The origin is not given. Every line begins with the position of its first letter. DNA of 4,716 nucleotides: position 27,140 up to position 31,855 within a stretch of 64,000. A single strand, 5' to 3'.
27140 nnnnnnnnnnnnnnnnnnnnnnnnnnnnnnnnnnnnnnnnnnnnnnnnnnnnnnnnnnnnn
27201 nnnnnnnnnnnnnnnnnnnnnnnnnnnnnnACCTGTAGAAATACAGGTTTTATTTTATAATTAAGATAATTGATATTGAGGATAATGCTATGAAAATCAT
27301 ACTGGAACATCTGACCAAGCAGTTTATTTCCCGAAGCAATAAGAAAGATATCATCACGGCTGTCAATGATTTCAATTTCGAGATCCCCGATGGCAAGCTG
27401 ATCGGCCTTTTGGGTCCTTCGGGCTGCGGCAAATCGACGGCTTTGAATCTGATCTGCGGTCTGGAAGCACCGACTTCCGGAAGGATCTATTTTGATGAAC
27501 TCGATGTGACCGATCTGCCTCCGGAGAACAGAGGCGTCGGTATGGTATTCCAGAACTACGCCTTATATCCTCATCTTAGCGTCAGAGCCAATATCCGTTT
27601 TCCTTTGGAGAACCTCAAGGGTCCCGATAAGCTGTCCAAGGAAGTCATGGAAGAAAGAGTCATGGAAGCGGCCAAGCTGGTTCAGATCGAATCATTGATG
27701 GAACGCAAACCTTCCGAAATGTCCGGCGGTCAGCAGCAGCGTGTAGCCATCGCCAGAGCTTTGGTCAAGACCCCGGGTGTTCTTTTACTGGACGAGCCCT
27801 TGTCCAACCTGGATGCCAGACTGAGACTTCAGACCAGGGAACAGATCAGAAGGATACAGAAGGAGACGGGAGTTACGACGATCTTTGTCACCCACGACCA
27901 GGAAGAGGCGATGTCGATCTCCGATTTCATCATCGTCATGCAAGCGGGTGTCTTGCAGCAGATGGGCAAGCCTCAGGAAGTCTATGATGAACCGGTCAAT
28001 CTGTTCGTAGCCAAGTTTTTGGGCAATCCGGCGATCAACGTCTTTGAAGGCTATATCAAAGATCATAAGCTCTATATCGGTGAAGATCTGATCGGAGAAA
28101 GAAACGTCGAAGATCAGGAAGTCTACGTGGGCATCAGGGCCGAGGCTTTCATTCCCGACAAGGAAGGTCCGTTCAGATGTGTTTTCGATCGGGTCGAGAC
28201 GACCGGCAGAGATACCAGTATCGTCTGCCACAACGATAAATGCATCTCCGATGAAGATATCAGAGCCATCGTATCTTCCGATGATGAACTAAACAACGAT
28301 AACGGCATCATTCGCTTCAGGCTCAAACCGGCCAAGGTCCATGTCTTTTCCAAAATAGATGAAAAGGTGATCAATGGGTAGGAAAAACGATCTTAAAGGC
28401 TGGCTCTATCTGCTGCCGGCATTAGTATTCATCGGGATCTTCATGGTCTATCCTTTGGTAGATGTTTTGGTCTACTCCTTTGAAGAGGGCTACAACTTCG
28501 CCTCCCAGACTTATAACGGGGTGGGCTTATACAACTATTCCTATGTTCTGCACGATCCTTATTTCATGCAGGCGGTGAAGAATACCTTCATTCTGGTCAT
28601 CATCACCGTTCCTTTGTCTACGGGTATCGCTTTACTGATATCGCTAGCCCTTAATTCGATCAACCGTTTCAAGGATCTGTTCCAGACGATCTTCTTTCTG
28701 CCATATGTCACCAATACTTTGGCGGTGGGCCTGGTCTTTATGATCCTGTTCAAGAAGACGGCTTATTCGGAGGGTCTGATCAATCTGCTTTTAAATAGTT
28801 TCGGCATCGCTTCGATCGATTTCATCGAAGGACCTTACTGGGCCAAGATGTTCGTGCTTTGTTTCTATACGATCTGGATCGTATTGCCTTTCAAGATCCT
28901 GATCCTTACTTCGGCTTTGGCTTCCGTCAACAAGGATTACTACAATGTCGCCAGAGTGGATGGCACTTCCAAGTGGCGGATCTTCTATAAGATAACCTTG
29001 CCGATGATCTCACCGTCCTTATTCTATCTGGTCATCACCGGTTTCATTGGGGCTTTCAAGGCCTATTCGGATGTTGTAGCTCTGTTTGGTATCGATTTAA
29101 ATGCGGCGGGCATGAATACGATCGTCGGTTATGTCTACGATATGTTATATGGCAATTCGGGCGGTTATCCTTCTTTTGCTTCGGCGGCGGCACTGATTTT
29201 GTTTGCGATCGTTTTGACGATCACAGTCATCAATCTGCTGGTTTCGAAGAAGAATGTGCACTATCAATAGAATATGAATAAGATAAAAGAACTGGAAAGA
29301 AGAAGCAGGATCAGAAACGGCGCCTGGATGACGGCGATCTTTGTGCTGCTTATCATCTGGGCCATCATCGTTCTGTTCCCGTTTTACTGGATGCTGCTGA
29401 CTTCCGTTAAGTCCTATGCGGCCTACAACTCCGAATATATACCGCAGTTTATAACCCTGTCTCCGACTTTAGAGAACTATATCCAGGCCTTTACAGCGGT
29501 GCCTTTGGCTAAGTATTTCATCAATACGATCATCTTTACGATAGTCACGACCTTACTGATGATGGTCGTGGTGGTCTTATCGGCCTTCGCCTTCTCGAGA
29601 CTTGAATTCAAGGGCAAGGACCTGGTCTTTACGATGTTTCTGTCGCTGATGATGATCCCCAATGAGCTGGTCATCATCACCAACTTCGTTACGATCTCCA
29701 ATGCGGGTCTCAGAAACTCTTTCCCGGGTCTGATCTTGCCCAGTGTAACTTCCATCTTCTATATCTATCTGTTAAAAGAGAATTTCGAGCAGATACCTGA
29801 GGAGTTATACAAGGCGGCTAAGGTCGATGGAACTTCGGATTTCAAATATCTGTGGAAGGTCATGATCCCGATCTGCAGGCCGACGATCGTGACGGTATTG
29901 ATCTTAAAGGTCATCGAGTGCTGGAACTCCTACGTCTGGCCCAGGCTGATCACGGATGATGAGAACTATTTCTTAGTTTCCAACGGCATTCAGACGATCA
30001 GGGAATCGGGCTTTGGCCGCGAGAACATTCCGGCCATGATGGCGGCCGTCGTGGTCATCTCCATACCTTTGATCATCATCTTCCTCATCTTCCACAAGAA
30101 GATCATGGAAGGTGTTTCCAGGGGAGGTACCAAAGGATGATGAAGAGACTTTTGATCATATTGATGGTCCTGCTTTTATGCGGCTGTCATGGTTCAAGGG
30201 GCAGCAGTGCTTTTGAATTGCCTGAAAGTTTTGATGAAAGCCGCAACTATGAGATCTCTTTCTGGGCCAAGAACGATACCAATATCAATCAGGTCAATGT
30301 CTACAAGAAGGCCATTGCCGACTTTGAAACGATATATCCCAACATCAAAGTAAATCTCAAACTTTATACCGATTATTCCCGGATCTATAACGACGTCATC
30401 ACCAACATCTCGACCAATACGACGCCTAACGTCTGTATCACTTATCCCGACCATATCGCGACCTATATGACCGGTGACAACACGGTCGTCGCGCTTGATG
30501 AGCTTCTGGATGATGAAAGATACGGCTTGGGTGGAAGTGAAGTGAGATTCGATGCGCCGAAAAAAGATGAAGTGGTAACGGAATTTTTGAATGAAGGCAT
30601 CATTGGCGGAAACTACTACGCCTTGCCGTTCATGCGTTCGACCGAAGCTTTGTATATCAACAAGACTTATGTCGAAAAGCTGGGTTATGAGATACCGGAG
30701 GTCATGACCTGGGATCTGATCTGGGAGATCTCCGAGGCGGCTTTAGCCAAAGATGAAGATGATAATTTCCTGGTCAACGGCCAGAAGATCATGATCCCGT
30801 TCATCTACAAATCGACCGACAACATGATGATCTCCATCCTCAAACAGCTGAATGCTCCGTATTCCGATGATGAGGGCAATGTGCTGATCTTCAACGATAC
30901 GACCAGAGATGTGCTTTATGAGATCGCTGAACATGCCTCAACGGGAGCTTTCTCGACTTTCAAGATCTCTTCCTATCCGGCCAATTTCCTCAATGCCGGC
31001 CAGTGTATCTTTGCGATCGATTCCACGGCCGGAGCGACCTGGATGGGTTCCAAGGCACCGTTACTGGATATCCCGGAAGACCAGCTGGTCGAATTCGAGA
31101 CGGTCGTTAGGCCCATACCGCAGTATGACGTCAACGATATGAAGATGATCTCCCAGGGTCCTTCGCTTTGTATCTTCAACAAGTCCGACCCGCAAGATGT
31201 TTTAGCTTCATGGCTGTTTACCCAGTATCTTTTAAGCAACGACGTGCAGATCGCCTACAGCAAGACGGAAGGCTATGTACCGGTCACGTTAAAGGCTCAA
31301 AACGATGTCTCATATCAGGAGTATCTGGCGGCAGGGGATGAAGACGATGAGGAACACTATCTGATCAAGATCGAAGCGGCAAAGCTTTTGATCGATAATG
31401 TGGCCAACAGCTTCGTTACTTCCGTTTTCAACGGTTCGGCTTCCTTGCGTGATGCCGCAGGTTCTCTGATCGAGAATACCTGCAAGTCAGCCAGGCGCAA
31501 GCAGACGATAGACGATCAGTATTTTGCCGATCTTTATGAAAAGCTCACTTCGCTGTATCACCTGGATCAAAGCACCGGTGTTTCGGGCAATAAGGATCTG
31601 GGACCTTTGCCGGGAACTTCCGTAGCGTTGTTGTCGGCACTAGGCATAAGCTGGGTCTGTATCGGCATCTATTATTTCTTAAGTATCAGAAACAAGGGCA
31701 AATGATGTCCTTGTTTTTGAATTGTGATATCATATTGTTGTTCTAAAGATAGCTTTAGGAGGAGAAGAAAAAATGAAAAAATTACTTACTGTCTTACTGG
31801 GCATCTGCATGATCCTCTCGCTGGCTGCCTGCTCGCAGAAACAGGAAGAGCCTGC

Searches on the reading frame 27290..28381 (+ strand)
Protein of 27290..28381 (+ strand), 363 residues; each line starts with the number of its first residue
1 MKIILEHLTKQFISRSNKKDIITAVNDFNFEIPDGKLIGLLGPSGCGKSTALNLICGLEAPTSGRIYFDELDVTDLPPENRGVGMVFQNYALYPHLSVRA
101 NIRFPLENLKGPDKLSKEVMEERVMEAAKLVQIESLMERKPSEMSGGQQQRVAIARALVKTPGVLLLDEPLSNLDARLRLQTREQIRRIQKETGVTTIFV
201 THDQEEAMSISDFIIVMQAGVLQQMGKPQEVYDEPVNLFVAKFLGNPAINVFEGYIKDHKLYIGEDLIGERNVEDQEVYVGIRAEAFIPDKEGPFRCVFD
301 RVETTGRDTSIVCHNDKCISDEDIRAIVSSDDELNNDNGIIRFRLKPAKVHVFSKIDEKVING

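Call 40: search_protein_families(library=pfam, proteins=[window:27290-28381:+], max_evalue=0.00001)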
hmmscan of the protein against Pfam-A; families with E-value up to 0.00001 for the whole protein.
window:27290-28381:+ (363 aa): 1 family
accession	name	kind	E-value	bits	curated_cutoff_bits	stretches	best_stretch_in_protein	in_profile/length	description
PF00005.33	ABC_tran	-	6.7e-37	127.6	25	1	25-171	1-136/137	ABC transporter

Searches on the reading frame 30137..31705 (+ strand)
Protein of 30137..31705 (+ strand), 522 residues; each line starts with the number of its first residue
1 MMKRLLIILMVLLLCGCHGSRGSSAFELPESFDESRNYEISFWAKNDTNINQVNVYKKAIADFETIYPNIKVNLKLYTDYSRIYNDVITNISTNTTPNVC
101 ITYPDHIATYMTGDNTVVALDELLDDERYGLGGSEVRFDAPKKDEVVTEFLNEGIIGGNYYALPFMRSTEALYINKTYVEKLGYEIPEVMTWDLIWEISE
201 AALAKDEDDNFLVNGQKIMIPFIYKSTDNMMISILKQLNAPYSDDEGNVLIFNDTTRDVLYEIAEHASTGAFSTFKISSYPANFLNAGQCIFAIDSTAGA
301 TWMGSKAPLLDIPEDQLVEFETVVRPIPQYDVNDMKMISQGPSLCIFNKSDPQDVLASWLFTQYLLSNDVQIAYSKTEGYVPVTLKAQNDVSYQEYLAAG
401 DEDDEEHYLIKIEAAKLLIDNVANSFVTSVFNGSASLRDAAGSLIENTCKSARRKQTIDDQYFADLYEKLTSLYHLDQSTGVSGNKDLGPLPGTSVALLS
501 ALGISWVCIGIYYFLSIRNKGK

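Call 40: search_protein_families(library=pfam, proteins=[window:30137-31705:+], max_evalue=0.00001)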
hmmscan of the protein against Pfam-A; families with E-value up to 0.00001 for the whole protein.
window:30137-31705:+ (522 aa): 2 families
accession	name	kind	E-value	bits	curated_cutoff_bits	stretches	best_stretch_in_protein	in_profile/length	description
PF13416.11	SBP_bac_8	-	1.2e-22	81.5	27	1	58-396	1-274/279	Bacterial extracellular solute-binding protein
PF01547.30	SBP_bac_1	-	6.2e-13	49.8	26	1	55-371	9-306/307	Bacterial extracellular solute-binding protein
